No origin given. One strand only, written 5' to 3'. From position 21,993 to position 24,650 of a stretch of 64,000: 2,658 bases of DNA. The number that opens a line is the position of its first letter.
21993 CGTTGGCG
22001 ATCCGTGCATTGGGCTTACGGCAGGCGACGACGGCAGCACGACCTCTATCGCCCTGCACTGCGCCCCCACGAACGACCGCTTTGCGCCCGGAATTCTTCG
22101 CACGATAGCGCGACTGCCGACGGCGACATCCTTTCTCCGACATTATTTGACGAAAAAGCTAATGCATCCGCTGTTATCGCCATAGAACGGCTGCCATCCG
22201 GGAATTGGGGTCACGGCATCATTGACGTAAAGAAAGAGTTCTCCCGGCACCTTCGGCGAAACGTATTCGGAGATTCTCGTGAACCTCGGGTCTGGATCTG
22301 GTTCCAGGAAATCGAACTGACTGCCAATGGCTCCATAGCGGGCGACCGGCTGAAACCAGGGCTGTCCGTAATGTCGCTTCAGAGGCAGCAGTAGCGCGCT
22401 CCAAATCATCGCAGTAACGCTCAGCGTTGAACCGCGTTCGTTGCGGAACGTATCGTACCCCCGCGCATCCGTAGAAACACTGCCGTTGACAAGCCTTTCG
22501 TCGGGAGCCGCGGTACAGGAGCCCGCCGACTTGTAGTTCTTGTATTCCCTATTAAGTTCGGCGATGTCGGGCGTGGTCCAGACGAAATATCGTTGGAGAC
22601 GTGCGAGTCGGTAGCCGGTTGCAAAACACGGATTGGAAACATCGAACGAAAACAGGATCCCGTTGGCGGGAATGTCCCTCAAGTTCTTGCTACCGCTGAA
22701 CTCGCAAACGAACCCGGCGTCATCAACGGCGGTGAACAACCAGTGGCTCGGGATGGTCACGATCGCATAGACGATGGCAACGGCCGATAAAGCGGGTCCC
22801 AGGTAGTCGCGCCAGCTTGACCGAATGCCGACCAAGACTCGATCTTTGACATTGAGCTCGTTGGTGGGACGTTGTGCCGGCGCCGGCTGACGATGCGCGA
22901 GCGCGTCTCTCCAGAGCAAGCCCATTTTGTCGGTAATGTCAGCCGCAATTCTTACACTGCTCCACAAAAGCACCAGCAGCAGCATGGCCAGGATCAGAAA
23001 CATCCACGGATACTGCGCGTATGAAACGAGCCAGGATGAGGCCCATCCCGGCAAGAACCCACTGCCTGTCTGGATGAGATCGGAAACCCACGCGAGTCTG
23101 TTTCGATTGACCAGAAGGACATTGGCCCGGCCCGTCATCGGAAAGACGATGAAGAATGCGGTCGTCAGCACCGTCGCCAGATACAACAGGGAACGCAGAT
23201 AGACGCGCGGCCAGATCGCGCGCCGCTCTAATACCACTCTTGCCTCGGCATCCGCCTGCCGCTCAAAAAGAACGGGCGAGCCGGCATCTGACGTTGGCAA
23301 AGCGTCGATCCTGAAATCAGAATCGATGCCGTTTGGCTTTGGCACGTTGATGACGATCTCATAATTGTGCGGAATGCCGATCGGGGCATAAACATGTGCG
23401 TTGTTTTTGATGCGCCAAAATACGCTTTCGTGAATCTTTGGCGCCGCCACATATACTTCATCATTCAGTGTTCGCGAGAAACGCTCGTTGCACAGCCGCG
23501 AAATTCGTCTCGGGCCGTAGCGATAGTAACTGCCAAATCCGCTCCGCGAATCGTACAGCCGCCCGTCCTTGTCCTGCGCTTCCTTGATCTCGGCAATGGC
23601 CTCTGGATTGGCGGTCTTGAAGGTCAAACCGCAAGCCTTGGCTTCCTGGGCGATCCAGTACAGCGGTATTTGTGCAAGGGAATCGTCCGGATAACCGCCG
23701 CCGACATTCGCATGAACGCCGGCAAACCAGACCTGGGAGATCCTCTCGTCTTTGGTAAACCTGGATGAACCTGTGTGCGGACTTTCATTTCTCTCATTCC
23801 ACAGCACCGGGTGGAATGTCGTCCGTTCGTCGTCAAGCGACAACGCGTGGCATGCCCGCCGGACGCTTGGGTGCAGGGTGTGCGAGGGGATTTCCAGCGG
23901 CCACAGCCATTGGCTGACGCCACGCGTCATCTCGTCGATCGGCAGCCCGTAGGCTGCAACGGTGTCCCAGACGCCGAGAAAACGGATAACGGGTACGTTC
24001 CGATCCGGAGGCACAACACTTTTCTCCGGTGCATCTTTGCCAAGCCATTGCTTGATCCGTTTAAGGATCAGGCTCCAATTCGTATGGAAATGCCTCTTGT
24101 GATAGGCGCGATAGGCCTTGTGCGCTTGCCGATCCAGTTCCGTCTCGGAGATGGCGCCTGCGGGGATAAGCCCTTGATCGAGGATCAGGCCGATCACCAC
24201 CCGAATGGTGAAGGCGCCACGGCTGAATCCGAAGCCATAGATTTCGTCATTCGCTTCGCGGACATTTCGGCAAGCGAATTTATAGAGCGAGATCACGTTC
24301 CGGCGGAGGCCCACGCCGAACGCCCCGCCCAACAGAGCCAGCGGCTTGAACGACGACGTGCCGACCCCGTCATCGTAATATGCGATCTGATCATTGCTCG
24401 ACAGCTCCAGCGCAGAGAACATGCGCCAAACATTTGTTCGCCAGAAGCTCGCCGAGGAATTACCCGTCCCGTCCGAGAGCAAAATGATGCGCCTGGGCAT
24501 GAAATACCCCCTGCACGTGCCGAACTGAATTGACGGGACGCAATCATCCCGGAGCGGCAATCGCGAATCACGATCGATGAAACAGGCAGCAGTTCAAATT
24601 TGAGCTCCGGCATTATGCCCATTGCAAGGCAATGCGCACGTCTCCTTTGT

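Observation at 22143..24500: DUF2235/Tle1-like hydrolase fused to a multi-pass membrane anchor and an unassigned C-terminal domain, with no T6SS context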

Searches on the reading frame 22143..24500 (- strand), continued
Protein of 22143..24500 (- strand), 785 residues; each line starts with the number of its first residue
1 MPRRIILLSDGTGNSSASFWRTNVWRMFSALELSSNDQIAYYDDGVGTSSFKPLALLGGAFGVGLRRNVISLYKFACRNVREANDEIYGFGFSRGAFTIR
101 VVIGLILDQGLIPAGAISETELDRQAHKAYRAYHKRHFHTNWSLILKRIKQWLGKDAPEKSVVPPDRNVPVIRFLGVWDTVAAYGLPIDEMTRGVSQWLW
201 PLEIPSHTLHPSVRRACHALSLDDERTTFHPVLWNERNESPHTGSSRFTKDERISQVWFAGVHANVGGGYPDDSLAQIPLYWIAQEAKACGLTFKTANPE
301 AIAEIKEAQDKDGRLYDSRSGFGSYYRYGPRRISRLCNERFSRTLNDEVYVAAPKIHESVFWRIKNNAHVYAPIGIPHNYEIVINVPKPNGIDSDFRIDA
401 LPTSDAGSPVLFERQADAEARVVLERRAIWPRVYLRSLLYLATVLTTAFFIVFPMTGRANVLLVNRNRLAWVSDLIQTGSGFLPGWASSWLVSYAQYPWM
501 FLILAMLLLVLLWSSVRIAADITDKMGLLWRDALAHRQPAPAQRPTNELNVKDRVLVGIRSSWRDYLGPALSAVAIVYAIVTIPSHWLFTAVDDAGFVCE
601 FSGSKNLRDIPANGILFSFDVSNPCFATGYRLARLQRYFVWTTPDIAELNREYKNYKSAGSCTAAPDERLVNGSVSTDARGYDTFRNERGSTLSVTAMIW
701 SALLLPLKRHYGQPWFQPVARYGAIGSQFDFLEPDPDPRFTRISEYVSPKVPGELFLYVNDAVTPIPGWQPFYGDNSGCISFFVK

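Call 85: search_protein_families(library=padloc, alignment_id=A6, max_evalue=1e-10)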
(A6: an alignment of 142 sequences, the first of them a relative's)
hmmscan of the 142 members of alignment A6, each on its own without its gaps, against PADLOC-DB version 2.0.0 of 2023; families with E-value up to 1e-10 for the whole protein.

A. member 1, L009:2595-3080:- (161 aa): 0 families

B. families by the number of members that match (of 142 scanned): 86 families (the first 25 are shown)
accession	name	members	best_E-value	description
PDLC03949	RmrA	2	4.1e-11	-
PDLC00915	TRIP13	1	4.8e-151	TRIP13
PDLC00809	Cyclase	1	1.5e-150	oligonucleotide-cyclase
PDLC00745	Effector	1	1.8e-112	Endonuclease (NucC)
PDLC03817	RTasSbcB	1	4e-101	DRT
PDLC03922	MkoB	1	3.9e-92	-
PDLC00882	HORMA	1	3.6e-89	HORMA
PDLC00823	Cyclase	1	2.9e-67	oligonucleotide-cyclase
PDLC01051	NucC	1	1.1e-58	NucC nuclease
PDLC04042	PD-T4-6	1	6.1e-52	-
PDLC04053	PD-T4-6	1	3.4e-51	-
PDLC04054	PD-T4-6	1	1.7e-50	-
PDLC00819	Cyclase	1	1.9e-47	oligonucleotide-cyclase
PDLC04061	PD-T4-6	1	1e-46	-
PDLC04043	PD-T4-6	1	3.6e-45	-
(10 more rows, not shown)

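Call 87: search_solved_structures(query=L047:14423-15862:-, max_evalue=0.001)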
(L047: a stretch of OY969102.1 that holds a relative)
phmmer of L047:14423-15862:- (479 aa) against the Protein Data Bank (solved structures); distinct sequences matched with E-value up to 0.001: 1933 (the best 60 are shown).
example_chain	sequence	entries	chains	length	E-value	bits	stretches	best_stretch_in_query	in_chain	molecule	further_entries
3f69_A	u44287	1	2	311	4e-34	121.4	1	4-271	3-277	Serine/threonine-protein kinase pknB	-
3ori_A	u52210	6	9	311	8.8e-34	120.2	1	4-271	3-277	Serine/threonine protein kinase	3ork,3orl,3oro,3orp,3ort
3orm_A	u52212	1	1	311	1.6e-33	119.4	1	4-271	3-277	Serine/threonine protein kinase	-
6i2p_A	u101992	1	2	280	3.1e-33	118.5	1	10-270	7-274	Serine/threonine-protein kinase PknB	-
3f61_A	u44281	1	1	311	4.1e-33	118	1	4-271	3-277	Serine/threonine-protein kinase pknB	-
1o6y_A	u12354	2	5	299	8.2e-33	117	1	4-270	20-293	SERINE/THREONINE-PROTEIN KINASE PKNB | Probable serine/threonine-protein kinase pknB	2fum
1mru_A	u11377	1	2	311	9.5e-33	116.8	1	4-271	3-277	Probable serine/threonine-protein kinase pknB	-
5u94_A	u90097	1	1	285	1.7e-32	116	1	11-271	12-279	Serine/threonine-protein kinase PknB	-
6b2p_A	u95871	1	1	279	1.9e-32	115.8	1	13-270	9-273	Serine/threonine-protein kinase PknB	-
9ruj_A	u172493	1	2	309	2.4e-30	108.9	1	4-271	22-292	Serine/threonine-protein kinase StkP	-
9ruk_A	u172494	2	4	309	3.9e-30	108.2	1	4-271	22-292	Serine/threonine-protein kinase StkP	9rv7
9ru3_A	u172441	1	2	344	1.1e-29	106.7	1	14-271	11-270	Serine/threonine-protein kinase StkP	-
9ymt_A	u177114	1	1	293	7.3e-22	80.9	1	14-271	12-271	Serine/Threonine Kinase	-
4eqm_A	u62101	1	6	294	7.4e-22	80.9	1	14-271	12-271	Protein kinase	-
9tmq_A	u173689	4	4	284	1.4e-20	76.7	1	9-265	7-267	Serine/threonine-protein kinase PknA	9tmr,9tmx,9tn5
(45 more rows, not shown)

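Call 88: search_solved_structures(query=L047:12861-13634:-, max_evalue=0.001)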
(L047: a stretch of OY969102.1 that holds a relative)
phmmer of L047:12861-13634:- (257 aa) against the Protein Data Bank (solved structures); distinct sequences matched with E-value up to 0.001: 7.
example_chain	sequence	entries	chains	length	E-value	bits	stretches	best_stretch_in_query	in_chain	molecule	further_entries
4bj4_A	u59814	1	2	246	4.8e-38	134.3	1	25-247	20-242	AMPDH2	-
4bol_A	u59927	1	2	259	5.9e-38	134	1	25-247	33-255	AMPDH2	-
4bpa_A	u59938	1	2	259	5.9e-38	134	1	25-247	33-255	AMPDH2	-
4bxd_A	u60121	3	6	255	5.8e-36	127.5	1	31-254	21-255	AMPDH3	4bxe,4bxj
2bh7_A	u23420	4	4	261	4.4e-35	124.6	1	31-250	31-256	N-ACETYLMURAMOYL-L-ALANINE AMIDASE | N-ACETYLMURAMOYL-L-ALANINE AMIDASE AMID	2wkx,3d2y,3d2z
1j3g_A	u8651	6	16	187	1.9e-22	83.1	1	15-161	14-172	AmpD protein | 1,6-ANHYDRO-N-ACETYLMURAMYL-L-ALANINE AMIDASE AMPD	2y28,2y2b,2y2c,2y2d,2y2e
5nm7_G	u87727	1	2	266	0.00016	24.4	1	184-247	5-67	Peptidoglycan-binding domain 1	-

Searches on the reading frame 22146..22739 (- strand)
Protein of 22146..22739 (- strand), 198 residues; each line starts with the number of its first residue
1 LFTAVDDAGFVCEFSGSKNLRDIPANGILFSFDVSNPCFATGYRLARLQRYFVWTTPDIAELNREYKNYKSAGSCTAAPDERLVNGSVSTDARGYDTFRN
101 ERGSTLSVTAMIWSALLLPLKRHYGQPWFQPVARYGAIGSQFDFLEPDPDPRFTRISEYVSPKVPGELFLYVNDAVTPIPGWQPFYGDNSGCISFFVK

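Call 38: predict_structure(alignment_id=A2)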
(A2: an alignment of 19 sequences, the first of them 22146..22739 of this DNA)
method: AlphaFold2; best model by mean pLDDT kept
length: 198 residues; sequences in the alignment: 19
mean_pLDDT: 86.0   pTM: 0.85
mean pLDDT of the five models: 86.0, 83.8, 82.5, 81.0, 75.6
residues with pLDDT >= 90: 93; 70-90: 85; 50-70: 20; < 50: 0
segments of 3 or more residues with pLDDT < 50: none
pLDDT, mean of each block of 10 residues (from residue 1): 65 78 96 91 93 93 95 84 88 83 79 89 89 82 87 85 91 81 78 95
secondary structure, 60 per line:
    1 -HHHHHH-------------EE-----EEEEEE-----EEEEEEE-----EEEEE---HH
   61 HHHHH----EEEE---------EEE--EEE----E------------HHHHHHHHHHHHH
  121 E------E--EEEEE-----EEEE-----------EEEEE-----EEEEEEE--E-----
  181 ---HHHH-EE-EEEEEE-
elements in order: H2-7 E28-33 E39-45 E51-55 H59-65 E70-73 E83-85 E88-90 H108-120 E131-135 E141-144 E156-160 E166-172 H184-187 E192-197

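Call 43: fold_search(model_id=the predicted structure, library=pdb)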
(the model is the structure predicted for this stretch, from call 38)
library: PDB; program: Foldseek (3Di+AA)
matches with E <= 10: 599; with E <= 0.001: 0
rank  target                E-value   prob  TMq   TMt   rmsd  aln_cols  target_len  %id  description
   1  7o7p_A                6.9e-02  0.23  0.18  0.04   9.4        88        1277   12  (h-alpha2M)4 activated state (released 2022-04-13)
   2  7o7n_A                8.3e-02  0.28  0.18  0.04   5.3        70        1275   14  (h-alpha2M)4 semiactivated I state (released 2022-04-13)
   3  7o7p_C                8.3e-02  0.21  0.18  0.04   9.4        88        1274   12  (h-alpha2M)4 activated state (released 2022-04-13)
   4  9wcb_F                9.4e-02  0.09  0.20  0.21  13.7       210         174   10  Open state of A8 gpJ 713 central tail fiber with OmpC G17 from E. coli EDL933 (released 2026-01-28)
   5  8okw_A                1.3e-01  0.18  0.21  0.26   9.5       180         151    9  Crystal structure of Bdellovibrio bacteriovorus Bd2734 C-terminal domain (released 2023-10-25)
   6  9lkk_C                1.6e-01  0.08  0.18  0.24  10.2       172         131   12  Crystal structure of C1ql1-gC1q hexamer (released 2025-12-17)
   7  7m3r_L                2.0e-01  0.20  0.28  0.32  15.0       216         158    7  Crystallographic Structure of the Rhombohedral Crystal Form of STMV Grown from Bromide (released 2021-12-15)
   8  6u66_B                2.1e-01  0.10  0.22  0.27  10.2       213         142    8  Structure of the trimeric globular domain of Adiponectin (released 2020-01-22)
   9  2hey_G                2.2e-01  0.25  0.25  0.34   7.0       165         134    8  Crystal structure of murine OX40L bound to human OX40 (released 2006-08-29)
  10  2hey_F                2.5e-01  0.30  0.26  0.35   6.8       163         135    7  Crystal structure of murine OX40L bound to human OX40 (released 2006-08-29)
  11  5by3                  2.5e-01  0.15  0.22  0.08   6.9       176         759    6  A novel family GH115 4-O-Methyl-alpha-glucuronidase, BtGH115A, with specificity for decorated arabinogalactans (released 2015-07-22)
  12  6brb_A                2.7e-01  0.07  0.18  0.22  10.8       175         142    9  Novel non-antibody protein scaffold targeting CD40L (released 2018-12-05)
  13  2hew                  3.0e-01  0.30  0.27  0.38   8.3       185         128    6  The X-ray crystal structure of murine OX40L (released 2006-08-29)
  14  7tl6_B                3.0e-01  0.20  0.26  0.37   7.4       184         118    7  Murine meteorin N-terminal CUB domain (released 2023-01-25)
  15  7vnj_D                3.0e-01  0.12  0.20  0.10   9.1       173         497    9  Complex structure of Clostridioides difficile enzymatic component (CDTa) and binding component (CDTb) pore with short  (released 2022-10-26)
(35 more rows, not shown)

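Call 68: fold_search(model_id=the predicted structure, library=viral)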
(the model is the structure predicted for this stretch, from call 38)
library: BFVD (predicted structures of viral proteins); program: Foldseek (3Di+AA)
matches with E <= 10: 756; with E <= 0.001: 0
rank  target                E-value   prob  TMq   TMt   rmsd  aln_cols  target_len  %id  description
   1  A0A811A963            1.3e-02  0.93  0.32  0.08   8.7       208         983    6  (no name in the UniProt tables at hand)
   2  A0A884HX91            5.7e-02  0.54  0.27  0.44   8.0       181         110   11  (no name in the UniProt tables at hand)
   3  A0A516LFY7            6.1e-02  0.12  0.23  0.17  13.6       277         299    8  (no name in the UniProt tables at hand)
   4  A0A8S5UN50            6.5e-02  0.75  0.29  0.11   9.0       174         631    8  Uncharacterized protein [Siphoviridae sp. ctzr51]
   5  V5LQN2                6.5e-02  0.25  0.25  0.06  13.8       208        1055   10  (no name in the UniProt tables at hand)
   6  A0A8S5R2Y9            6.9e-02  0.08  0.16  0.13  14.0       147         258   16  Uncharacterized protein [Siphoviridae sp. ctj7g1]
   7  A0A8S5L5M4            8.3e-02  0.25  0.24  0.33   8.2       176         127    8  Uncharacterized protein [MELD virus sp.]
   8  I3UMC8                8.3e-02  0.09  0.17  0.24  15.1       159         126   10  Uncharacterized protein [Colwellia phage 9A]
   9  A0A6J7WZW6            8.3e-02  0.08  0.20  0.18  15.0       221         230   10  Uncharacterized protein [uncultured Caudovirales phage]
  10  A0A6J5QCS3            9.4e-02  0.12  0.22  0.10  12.4       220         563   10  Bacteriophage lambda, Stf, side tail fibre-repeat-2 [uncultured Caudovirales phage]
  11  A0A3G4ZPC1            9.4e-02  0.11  0.21  0.10  13.8       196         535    9  PDZ domain-containing protein [Terrestrivirus sp.]
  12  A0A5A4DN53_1          9.4e-02  0.05  0.13  0.04  17.4       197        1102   10  Methyltransferase and helicase domain protein [Grapevine leafroll-associated virus 1]
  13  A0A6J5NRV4            1.0e-01  0.10  0.17  0.20   9.6       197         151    7  Uncharacterized protein [uncultured Caudovirales phage]
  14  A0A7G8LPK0            1.1e-01  0.54  0.29  0.47   8.4       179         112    8  (no name in the UniProt tables at hand)
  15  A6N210                1.1e-01  0.11  0.20  0.21   9.7       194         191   10  Uncharacterized protein [Microbacterium phage Min1]
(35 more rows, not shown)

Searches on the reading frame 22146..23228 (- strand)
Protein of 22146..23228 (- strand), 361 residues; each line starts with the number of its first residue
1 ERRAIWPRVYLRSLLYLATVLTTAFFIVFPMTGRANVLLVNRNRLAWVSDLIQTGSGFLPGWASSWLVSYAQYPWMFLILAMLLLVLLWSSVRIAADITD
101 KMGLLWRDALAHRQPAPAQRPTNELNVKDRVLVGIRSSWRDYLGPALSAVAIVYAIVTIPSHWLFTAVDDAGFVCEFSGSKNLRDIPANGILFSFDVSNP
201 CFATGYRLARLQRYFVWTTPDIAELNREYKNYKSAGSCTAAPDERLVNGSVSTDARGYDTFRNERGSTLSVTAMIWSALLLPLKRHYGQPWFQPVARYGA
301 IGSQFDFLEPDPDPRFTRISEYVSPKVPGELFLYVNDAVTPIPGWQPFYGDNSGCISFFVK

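Call 25: search_protein_representatives(protein=window:22146-23228:-)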
Query: 361 residues. Proteins with E-value up to 0.001 (for the whole library): 638; up to 1e-10: 205; up to 1e-30: 14. The best 150 are listed.
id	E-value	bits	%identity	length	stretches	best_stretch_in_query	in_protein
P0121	1.4e-117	409.5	57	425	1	1-360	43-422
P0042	4.2e-115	401.4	54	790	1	1-361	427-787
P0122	1.5e-92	327.2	65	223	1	143-361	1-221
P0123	3.5e-92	326.0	50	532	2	1-263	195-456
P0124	3.0e-65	237.3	59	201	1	164-361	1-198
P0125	9.4e-59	215.9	64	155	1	211-361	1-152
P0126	3.7e-41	158.0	85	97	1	282-361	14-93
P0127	7.8e-37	143.8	51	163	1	184-331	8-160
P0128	1.2e-35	139.9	36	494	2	5-216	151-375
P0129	1.4e-35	139.7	36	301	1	134-361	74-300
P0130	1.4e-35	139.6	60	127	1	250-361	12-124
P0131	1.1e-34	136.8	39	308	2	43-180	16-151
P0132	5.1e-32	128.0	79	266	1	1-75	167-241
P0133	1.1e-31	126.9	34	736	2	4-214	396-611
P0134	1.2e-30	123.4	36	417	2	4-191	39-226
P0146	2.9e-26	109.0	32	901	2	143-355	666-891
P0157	1.5e-22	96.8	34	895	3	251-358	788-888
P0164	2.0e-21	93.1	37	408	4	278-355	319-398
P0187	2.5e-18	82.9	29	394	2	275-360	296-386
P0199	6.5e-17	78.2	31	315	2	280-356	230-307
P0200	7.3e-17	78.1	30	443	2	283-357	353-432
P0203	1.4e-16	77.2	30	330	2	278-358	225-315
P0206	2.1e-16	76.6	29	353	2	273-356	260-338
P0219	1.8e-15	73.5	31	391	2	273-360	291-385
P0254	3.6e-13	65.9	27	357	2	279-355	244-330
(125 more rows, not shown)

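Call 52: search_protein_families(library=pfam, proteins=[P0164, P0187, P0199, P0200, P0203, P0206, P0254, P0219, P0146, P0157], max_evalue=0.01)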
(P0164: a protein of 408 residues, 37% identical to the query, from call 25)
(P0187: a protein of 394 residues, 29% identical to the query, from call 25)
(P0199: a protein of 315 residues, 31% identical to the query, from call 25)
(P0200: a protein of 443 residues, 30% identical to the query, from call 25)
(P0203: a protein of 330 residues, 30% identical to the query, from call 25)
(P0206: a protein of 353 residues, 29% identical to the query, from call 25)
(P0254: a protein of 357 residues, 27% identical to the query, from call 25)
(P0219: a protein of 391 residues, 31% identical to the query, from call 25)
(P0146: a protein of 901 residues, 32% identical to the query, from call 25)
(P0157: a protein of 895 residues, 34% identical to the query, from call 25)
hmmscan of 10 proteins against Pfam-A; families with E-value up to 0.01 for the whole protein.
P0164 (408 aa): 0 families

P0187 (394 aa): 0 families

P0199 (315 aa): 0 families

P0200 (443 aa): 1 family
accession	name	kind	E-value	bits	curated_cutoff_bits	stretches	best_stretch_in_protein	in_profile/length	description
PF09994.14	T6SS_Tle1-like_cat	-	2.7e-05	24.1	27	1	3-54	1-50/287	T6SS, Phospholipase effector Tle1-like, catalytic domain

P0203 (330 aa): 0 families

P0206 (353 aa): 1 family
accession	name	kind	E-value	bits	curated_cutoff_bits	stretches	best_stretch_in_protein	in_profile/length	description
PF03739.19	LptF_LptG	-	0.0006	19.4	27.9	1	18-108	259-348/353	Lipopolysaccharide export system permease LptF/LptG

P0254 (357 aa): 0 families

P0219 (391 aa): 0 families

P0146 (901 aa): 1 family
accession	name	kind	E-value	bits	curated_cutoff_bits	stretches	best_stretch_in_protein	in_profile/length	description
PF09994.14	T6SS_Tle1-like_cat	-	8.6e-62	209.5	27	1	3-290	2-287/287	T6SS, Phospholipase effector Tle1-like, catalytic domain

P0157 (895 aa): 1 family
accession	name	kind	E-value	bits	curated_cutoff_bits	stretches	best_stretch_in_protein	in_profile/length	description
PF09994.14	T6SS_Tle1-like_cat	-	4.2e-66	223.6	27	1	5-278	1-287/287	T6SS, Phospholipase effector Tle1-like, catalytic domain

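Call 66: search_dna_similar(query=window:22146-23228:-, collection=plasmids, mode=protein, max_evalue=0.00001, max_rows=25)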
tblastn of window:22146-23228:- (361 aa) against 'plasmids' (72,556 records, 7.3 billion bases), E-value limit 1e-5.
Records with a match: 1; places in all: 1; records where one place covers at least 80% of the query: 0.
Best place of each record, by identity: <60% 1.
By first word of the organism name: Sinorhizobium 1.
By predicted mobility (MOB-suite, as given by PLSDB): conjugative 1.
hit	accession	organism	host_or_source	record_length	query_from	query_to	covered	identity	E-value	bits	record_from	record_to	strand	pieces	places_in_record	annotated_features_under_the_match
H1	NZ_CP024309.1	Sinorhizobium fredii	Phaseolus vulgaris,cell culture,plant ...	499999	132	361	64%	26.4%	1e-6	58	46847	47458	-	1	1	DUF2235 domain-containing protein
